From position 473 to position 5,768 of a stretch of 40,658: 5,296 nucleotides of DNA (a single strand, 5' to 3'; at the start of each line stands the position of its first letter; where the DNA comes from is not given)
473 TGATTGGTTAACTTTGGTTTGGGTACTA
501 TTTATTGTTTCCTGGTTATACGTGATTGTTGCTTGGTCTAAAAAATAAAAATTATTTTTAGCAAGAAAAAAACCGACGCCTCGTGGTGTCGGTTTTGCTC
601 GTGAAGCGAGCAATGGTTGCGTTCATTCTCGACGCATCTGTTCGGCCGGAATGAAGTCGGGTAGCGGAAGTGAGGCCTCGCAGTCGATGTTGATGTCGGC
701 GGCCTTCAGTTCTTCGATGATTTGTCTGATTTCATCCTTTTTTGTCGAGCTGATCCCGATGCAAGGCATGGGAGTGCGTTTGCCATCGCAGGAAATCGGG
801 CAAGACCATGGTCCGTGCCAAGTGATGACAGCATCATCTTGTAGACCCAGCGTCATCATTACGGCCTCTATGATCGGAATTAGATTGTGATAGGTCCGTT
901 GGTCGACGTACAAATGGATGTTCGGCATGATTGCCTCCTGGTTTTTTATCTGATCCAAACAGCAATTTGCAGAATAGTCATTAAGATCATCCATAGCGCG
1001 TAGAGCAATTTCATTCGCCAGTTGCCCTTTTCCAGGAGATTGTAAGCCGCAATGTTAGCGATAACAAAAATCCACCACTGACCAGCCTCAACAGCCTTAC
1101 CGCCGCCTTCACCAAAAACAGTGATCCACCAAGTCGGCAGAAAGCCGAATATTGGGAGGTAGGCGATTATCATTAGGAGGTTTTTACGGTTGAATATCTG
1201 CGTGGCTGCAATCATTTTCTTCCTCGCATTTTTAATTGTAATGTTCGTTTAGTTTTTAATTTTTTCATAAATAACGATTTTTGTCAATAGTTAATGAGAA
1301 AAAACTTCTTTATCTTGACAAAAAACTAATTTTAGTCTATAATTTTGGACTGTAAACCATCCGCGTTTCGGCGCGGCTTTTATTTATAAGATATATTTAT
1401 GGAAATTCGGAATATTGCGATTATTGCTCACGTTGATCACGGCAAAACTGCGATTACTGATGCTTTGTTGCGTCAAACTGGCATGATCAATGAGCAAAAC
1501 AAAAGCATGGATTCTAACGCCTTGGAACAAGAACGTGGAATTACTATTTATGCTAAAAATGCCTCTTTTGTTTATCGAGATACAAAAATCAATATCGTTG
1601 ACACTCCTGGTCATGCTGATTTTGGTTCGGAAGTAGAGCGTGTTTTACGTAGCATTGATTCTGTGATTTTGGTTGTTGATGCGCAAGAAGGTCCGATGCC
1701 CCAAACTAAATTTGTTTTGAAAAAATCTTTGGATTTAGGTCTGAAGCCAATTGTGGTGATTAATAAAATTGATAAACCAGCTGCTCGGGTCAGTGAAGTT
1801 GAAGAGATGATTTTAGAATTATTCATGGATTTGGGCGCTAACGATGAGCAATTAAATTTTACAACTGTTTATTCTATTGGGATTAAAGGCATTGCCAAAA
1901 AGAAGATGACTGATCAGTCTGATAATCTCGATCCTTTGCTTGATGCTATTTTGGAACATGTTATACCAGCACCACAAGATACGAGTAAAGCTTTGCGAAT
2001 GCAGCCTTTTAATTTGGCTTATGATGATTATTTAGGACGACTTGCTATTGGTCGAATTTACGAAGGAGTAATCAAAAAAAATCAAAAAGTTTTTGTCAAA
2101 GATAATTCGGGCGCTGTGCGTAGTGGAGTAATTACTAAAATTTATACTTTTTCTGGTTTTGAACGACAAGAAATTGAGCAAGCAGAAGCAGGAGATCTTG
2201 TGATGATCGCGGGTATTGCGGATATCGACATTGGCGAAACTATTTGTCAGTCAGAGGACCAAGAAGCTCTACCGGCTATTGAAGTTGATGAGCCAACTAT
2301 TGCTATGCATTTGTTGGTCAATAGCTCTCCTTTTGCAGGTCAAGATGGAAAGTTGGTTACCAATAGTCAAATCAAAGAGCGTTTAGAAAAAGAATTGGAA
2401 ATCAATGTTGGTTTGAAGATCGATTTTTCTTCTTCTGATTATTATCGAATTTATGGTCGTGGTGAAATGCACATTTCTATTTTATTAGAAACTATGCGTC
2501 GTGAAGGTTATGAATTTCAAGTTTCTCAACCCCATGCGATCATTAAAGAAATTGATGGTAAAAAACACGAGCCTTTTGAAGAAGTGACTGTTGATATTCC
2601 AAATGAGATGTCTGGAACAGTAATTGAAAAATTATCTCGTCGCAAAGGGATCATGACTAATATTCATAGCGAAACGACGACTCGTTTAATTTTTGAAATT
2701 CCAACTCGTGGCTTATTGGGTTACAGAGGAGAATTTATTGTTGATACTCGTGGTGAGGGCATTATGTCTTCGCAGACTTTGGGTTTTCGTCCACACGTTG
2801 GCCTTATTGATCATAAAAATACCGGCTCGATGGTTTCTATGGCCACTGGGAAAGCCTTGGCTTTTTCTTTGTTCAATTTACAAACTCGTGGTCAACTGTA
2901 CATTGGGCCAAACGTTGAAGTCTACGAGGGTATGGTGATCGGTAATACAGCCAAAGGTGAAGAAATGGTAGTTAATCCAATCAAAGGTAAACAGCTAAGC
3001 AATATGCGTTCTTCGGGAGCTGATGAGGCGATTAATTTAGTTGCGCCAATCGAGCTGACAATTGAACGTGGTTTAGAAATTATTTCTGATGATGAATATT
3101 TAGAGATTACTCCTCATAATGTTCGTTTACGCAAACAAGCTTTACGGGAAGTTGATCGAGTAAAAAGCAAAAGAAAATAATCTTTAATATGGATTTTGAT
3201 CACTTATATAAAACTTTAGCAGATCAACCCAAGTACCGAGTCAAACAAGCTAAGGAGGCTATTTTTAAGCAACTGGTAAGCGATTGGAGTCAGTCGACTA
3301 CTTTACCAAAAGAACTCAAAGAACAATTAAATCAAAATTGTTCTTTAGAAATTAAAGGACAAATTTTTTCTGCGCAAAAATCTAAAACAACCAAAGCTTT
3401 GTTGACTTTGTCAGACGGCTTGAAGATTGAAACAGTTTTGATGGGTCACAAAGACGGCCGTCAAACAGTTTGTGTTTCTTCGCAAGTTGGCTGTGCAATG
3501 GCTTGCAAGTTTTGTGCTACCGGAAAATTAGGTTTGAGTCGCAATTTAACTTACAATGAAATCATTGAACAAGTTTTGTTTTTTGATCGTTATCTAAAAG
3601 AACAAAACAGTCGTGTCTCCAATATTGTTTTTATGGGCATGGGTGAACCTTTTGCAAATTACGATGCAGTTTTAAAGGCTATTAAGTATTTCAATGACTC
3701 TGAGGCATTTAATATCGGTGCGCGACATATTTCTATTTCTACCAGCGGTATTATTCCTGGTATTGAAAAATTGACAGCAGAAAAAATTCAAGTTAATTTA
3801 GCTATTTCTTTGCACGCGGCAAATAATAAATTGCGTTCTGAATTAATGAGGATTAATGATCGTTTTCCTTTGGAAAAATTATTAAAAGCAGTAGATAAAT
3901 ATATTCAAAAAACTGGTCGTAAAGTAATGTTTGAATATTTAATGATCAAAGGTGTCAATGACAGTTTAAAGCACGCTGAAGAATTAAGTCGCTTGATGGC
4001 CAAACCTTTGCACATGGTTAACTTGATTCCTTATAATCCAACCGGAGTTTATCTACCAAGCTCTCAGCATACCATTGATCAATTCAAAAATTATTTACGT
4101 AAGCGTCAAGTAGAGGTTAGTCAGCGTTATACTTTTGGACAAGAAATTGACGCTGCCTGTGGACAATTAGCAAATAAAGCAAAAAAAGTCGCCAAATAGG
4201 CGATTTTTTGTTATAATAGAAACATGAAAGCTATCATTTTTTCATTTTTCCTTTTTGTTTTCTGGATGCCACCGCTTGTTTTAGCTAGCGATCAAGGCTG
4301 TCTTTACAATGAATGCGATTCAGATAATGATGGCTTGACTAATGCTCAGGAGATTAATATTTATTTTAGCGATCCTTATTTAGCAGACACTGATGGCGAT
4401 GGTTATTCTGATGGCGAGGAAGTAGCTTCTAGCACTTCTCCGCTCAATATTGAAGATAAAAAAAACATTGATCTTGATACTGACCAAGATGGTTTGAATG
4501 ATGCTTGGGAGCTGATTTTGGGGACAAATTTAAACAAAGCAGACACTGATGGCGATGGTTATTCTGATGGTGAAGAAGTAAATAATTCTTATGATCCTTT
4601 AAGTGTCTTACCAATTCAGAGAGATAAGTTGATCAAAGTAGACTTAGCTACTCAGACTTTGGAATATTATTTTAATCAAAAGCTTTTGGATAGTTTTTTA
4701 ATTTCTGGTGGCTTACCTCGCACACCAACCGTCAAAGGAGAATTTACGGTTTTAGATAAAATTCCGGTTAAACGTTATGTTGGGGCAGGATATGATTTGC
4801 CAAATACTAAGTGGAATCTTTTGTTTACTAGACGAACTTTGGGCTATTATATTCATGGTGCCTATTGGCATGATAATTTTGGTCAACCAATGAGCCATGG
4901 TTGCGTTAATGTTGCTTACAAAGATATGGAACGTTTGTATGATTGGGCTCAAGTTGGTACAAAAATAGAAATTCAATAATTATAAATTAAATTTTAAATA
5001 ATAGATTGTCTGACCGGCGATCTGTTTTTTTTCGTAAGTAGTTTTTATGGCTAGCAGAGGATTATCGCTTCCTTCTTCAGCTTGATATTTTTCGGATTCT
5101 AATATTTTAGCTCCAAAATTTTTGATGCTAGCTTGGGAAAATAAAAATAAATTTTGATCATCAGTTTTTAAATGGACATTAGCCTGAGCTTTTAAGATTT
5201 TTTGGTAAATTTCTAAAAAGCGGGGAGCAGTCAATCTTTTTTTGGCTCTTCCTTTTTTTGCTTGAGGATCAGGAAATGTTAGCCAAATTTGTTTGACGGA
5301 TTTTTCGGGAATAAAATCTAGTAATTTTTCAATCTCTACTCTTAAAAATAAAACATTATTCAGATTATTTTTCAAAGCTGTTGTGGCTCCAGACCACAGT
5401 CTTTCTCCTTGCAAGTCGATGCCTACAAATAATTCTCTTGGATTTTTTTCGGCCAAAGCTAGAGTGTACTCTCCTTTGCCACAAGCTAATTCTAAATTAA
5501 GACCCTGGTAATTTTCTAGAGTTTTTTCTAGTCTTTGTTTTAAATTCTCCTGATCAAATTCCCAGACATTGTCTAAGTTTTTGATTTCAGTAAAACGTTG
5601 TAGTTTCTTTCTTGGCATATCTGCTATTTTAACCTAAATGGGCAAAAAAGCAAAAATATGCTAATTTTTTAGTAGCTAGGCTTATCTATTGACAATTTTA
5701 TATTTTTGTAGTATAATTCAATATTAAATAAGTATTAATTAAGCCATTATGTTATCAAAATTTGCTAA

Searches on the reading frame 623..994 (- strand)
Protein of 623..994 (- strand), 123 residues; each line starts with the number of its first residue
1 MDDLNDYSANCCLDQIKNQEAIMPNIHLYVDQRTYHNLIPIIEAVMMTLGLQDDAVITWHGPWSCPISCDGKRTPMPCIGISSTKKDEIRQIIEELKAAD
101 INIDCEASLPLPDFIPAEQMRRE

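Call 13: search_protein_families(library=pfam, proteins=[window:623-994:-])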
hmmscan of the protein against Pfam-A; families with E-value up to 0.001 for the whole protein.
window:623-994:- (123 aa): 0 families

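Call 85: search_protein_families(library=pfam, proteins=[window:626-928:-], max_evalue=0.01)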
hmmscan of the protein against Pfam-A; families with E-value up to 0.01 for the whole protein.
window:626-928:- (101 aa): 0 families

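Call 86: find_homologous_proteins(query=window:626-928:-, max_evalue=0.001)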
Query window:626-928:- (101 aa): 6 proteins with E <= 0.001 among 7 candidates.
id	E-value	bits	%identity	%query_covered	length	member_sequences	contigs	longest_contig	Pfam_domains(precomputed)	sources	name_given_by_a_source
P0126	9.9e-64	230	100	100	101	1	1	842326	-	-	-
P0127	2.1e-37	145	65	98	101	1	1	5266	-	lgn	-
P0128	9.6e-34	133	63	98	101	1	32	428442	-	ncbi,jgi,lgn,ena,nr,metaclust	ncbi:hypothetical protein HN670_04120 [bacterium]|jgi:hypothetical protein|nr:hypothetical protein [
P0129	8.4e-33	130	61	100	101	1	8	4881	-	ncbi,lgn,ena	-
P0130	1.9e-31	126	69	82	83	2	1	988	-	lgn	-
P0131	1.0e-22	98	56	100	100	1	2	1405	-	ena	-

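Call 87: find_encoding_contigs(protein=P0128, flank=4000, max_places=3)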
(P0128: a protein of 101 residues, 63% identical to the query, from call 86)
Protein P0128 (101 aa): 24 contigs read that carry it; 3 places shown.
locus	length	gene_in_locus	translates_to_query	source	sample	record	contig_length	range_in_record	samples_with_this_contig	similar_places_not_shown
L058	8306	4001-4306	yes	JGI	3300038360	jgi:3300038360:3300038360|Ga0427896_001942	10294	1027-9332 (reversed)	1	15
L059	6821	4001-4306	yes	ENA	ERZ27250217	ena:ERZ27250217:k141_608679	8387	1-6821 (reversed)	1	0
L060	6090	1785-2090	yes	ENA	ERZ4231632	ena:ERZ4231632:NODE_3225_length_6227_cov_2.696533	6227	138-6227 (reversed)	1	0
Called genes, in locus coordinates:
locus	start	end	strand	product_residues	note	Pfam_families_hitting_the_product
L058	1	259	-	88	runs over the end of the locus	PF22277:EncFtn-like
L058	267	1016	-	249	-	PF18884:TSP3_bac (weak), PF03734:YkuD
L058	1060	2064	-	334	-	PF13353:Fer4_12 (faint), PF04055:Radical_SAM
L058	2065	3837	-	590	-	PF00009:GTP_EFTU, PF01926:MMR_HSR1 (weak), PF02421:FeoB_N (faint), PF22042:EF-G_D2, PF03144:GTP_EFTU_D2, PF00679:EFG_C, PF21018:BipA_C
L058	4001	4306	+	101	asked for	-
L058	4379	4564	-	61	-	-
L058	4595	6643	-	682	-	PF00089:Trypsin (weak), PF13365:Trypsin_2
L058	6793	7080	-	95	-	-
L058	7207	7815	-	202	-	-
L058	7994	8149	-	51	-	PF00471:Ribosomal_L33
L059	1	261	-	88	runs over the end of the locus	PF22277:EncFtn-like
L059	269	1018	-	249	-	PF18884:TSP3_bac (weak), PF03734:YkuD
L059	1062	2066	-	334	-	PF13353:Fer4_12 (faint), PF04055:Radical_SAM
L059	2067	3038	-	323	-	PF00679:EFG_C, PF21018:BipA_C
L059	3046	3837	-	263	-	PF00009:GTP_EFTU, PF01926:MMR_HSR1, PF02421:FeoB_N (weak), PF03144:GTP_EFTU_D2 (weak)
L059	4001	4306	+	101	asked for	-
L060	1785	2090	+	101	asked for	-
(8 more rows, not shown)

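Call 88: find_encoding_contigs(protein=P0127, flank=4000, max_places=3)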
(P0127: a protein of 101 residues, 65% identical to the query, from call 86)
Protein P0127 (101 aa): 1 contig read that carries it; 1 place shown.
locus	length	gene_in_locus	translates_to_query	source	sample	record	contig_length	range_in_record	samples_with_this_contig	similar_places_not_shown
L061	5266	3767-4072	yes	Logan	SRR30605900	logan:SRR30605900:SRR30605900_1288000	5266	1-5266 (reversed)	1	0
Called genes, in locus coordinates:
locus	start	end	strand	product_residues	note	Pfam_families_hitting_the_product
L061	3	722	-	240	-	?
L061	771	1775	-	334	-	PF04055:Radical_SAM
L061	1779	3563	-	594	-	PF00009:GTP_EFTU, PF01926:MMR_HSR1 (weak), PF22042:EF-G_D2, PF03144:GTP_EFTU_D2, PF00679:EFG_C, PF21018:BipA_C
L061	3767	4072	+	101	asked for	-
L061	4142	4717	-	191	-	PF00293:NUDIX (weak)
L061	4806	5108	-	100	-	PF12674:Zn_ribbon_2 (weak)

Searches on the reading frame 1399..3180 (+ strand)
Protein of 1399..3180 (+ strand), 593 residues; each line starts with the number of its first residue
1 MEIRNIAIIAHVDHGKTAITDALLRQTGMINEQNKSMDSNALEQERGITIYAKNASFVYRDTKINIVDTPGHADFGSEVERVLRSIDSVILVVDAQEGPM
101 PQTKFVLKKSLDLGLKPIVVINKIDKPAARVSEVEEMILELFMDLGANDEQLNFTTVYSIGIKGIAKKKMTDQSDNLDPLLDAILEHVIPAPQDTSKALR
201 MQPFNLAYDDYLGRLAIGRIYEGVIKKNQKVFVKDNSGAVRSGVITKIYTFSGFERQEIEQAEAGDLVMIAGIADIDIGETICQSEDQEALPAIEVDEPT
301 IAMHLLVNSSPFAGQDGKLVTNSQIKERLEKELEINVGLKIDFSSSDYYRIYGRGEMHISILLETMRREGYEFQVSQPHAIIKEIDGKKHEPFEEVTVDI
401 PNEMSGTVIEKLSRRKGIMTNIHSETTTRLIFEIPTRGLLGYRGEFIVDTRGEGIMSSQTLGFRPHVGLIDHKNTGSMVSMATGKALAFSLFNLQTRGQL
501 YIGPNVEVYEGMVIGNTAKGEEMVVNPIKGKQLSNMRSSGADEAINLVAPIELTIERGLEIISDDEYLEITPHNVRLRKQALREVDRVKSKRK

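Call 85: search_protein_families(library=pfam, proteins=[window:1399-3180:+], max_evalue=0.01)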
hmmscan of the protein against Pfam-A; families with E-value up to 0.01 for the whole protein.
window:1399-3180:+ (593 aa): 8 families
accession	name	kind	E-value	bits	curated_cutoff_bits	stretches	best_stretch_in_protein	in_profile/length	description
PF00009.33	GTP_EFTU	-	7.2e-54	182.7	26.5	1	2-188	2-186/188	Elongation factor Tu GTP binding domain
PF21018.2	BipA_C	-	2.1e-40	137.3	23.8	1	475-583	1-109/110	TypA/BipA C-terminal domain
PF00679.30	EFG_C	-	2.1e-18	66.6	27.9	1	390-465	3-80/89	Elongation factor G C-terminus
PF03144.31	GTP_EFTU_D2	-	2.2e-14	54.1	30.3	1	213-283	1-73/73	Elongation factor Tu domain 2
PF22042.2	EF-G_D2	-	7.1e-09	36.1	27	1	204-284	7-83/84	Elongation factor G domain 2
PF01926.29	MMR_HSR1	-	1.2e-06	29.1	21.9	1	6-123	2-113/113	50S ribosome-binding GTPase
PF02421.24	FeoB_N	-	0.00016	21.7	27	1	47-141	32-132/156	Ferrous iron transport protein B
PF09439.16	SRPRB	-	0.00093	19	25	1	5-95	5-82/178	Signal recognition particle receptor beta subunit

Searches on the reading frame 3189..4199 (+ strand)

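Call 85: search_protein_families(library=pfam, proteins=[window:3189-4199:+], max_evalue=0.01)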
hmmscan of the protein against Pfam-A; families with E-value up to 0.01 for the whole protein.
window:3189-4199:+ (336 aa): 4 families
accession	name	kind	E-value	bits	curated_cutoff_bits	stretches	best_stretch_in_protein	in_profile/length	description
PF04055.27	Radical_SAM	-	9.1e-17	62.2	29.5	1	97-259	2-157/166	Radical SAM superfamily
PF13353.11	Fer4_12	-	0.0002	22.1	22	1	92-170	5-79/137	4Fe-4S single cluster domain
PF19238.5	Radical_SAM_2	-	0.0065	16.6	26.7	1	194-270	71-142/151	Radical SAM-like domain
PF21016.3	RlmN_N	-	0.0072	16.5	24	0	12-52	19-59/60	Ribosomal RNA large subunit methyltransferase N-terminal domain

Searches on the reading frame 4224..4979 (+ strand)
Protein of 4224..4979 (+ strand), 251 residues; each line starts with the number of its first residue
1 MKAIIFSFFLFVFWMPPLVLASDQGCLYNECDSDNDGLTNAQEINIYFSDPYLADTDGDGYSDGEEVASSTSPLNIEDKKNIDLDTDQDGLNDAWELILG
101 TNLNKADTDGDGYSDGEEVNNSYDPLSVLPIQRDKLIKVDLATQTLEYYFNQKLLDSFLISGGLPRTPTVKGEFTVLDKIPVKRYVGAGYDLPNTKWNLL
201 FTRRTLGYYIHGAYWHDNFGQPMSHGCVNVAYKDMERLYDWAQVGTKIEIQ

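Call 85: search_protein_families(library=pfam, proteins=[window:4224-4979:+], max_evalue=0.01)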
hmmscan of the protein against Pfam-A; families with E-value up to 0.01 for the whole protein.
window:4224-4979:+ (251 aa): 3 families
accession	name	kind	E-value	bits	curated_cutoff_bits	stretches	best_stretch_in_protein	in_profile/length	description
PF18884.5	TSP3_bac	-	1e-23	83.2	25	4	55-69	1-15/22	Bacterial TSP3 repeat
PF03734.19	YkuD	-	1.8e-19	71.2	23.4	1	135-250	2-146/146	L,D-transpeptidase catalytic domain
PF03495.19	Binary_toxB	-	5.4e-06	27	25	0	38-70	31-63/78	Clostridial binary toxin B/anthrax toxin PA Ca-binding domain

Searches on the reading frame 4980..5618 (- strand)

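Call 85: search_protein_families(library=pfam, proteins=[window:4980-5618:-], max_evalue=0.01)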
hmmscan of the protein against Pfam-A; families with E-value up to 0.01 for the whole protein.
window:4980-5618:- (212 aa): 7 families
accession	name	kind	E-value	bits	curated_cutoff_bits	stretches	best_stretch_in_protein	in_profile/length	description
PF02390.23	Methyltransf_4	-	1.4e-29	103.2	24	1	41-203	5-168/173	Putative methyltransferase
PF24675.1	NpmA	-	2.2e-08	34.1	60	1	27-101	13-91/214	16S rRNA (adenine(1408)-N(1))-methyltransferase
PF13847.12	Methyltransf_31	-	2.2e-07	31.1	27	1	42-100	8-67/145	Methyltransferase domain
PF13649.12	Methyltransf_25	-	1.3e-05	26.2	27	1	42-113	2-70/97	Methyltransferase domain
PF08242.18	Methyltransf_12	-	0.00073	20.7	30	1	42-101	1-60/98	Methyltransferase domain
PF05958.17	tRNA_U5-meth_tr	-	0.003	17.1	23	0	34-101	198-263/357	tRNA (Uracil-5-)-methyltransferase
PF05175.20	MTS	-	0.0076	16.3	23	1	32-111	25-102/170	Methyltransferase small domain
